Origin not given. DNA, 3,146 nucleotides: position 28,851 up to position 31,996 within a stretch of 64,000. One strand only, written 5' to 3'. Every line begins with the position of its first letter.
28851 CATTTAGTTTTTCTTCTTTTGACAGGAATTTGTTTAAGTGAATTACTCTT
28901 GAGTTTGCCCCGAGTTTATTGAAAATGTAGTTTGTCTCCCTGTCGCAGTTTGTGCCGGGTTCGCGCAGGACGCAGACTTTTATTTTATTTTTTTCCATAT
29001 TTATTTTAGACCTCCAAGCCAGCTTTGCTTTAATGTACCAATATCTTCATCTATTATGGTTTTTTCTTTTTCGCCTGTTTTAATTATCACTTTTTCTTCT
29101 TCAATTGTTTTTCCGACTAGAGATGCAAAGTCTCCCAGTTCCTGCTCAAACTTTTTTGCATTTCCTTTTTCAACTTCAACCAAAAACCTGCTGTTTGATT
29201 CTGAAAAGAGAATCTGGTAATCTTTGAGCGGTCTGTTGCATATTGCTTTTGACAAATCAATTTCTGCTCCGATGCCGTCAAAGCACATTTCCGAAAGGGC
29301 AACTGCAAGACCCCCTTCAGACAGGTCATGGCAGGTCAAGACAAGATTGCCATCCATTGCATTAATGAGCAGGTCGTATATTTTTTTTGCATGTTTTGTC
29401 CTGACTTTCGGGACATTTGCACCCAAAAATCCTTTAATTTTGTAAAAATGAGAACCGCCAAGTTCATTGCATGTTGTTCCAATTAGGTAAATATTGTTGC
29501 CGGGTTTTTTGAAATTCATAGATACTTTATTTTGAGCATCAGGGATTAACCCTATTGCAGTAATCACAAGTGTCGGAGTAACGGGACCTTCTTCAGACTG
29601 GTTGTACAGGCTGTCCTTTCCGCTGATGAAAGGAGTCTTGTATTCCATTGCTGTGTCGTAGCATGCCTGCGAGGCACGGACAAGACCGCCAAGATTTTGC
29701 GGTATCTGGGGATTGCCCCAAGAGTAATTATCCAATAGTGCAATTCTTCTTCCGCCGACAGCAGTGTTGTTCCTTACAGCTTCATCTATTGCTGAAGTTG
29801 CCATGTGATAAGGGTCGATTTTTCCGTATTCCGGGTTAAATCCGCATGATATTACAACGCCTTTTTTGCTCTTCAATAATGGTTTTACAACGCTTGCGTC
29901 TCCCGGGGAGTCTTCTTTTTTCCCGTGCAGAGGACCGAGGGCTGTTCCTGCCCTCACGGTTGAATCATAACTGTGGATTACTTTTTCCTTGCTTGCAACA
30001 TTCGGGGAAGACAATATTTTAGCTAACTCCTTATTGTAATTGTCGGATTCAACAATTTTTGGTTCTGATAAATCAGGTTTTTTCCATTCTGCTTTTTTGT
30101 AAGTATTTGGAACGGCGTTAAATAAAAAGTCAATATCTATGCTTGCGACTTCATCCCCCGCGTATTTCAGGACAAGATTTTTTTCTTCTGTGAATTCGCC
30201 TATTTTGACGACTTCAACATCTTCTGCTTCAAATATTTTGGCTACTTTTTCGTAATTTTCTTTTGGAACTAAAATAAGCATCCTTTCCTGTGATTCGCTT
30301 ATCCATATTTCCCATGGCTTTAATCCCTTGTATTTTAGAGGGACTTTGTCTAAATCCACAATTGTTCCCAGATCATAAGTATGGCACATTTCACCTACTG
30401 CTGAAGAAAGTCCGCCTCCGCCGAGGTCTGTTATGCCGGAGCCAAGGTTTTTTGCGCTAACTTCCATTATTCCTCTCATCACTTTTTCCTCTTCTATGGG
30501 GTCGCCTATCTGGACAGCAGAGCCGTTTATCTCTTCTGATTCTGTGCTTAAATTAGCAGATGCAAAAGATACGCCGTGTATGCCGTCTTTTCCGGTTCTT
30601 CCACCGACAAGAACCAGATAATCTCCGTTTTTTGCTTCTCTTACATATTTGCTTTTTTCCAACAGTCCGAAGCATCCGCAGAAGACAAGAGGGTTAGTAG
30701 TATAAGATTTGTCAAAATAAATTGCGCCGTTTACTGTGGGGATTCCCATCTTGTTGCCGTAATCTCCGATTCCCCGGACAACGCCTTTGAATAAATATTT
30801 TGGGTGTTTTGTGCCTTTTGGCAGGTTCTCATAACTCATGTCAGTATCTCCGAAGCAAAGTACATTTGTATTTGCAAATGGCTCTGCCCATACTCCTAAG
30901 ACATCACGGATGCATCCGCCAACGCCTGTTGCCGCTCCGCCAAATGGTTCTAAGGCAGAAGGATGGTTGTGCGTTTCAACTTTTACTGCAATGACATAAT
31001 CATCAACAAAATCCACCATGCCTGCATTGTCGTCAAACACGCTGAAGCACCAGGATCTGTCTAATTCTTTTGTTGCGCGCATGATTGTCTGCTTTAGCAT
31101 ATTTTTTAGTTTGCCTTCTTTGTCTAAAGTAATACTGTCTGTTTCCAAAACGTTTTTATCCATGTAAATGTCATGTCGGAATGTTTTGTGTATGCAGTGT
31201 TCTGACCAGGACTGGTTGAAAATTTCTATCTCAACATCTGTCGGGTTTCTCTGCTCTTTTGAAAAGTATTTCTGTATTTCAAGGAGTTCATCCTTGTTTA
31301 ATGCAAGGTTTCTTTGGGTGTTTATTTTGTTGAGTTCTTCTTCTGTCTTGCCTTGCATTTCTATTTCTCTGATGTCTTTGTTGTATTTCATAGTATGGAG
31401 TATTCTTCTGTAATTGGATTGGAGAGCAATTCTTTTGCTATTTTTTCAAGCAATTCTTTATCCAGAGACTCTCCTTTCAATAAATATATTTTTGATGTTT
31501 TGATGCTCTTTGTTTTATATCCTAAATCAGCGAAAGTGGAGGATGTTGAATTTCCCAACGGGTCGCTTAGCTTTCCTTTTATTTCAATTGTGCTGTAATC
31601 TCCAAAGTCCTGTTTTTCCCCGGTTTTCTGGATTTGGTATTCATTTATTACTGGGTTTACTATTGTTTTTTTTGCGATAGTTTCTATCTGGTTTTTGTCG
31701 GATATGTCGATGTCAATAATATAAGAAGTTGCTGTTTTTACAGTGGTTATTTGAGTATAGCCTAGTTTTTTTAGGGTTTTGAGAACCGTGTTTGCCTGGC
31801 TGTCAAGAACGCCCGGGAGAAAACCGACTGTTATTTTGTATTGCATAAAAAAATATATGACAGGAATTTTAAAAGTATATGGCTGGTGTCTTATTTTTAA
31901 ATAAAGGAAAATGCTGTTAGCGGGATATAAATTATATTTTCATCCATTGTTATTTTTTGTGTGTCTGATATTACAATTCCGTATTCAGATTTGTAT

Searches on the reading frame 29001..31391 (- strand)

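Call 5: search_protein_families(library=pfam, proteins=[window:29001-31391:-], max_evalue=0.01)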
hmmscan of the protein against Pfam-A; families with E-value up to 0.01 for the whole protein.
window:29001-31391:- (796 aa): 3 families
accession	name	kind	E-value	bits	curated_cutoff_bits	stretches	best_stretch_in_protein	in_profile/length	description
PF02769.27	AIRS_C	-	2.9e-56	190.4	23.1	2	255-409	2-154/156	AIR synthase related protein, C-terminal domain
PF00586.29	AIRS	-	3.2e-33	114.9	24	2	121-243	2-111/112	AIR synthase related protein, N-terminal domain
PF18072.6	FGAR-AT_linker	-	2.2e-17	63.7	26.6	1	20-69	1-50/50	Formylglycinamide ribonucleotide amidotransferase linker domain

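Call 6: search_protein_families(library=padloc, proteins=[window:29001-31391:-], max_evalue=0.01)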
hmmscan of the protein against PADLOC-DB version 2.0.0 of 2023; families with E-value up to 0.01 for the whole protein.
window:29001-31391:- (796 aa): 0 families

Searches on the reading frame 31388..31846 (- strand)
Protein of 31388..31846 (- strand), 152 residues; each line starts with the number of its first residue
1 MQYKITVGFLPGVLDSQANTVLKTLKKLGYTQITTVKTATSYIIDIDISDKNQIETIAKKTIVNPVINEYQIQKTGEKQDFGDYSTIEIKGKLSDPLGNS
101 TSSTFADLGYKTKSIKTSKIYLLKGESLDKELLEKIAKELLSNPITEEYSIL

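Call 5: search_protein_families(library=pfam, proteins=[window:31388-31846:-], max_evalue=0.01)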
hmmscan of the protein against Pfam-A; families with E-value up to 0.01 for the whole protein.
window:31388-31846:- (152 aa): 1 family
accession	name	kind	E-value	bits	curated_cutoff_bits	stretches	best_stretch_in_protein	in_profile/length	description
PF02700.19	PurS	-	8.3e-26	90.4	22.2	2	3-73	2-76/77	Phosphoribosylformylglycinamidine (FGAM) synthase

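Call 6: search_protein_families(library=padloc, proteins=[window:31388-31846:-], max_evalue=0.01)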
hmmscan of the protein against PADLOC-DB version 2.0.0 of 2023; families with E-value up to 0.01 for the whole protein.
window:31388-31846:- (152 aa): 0 families
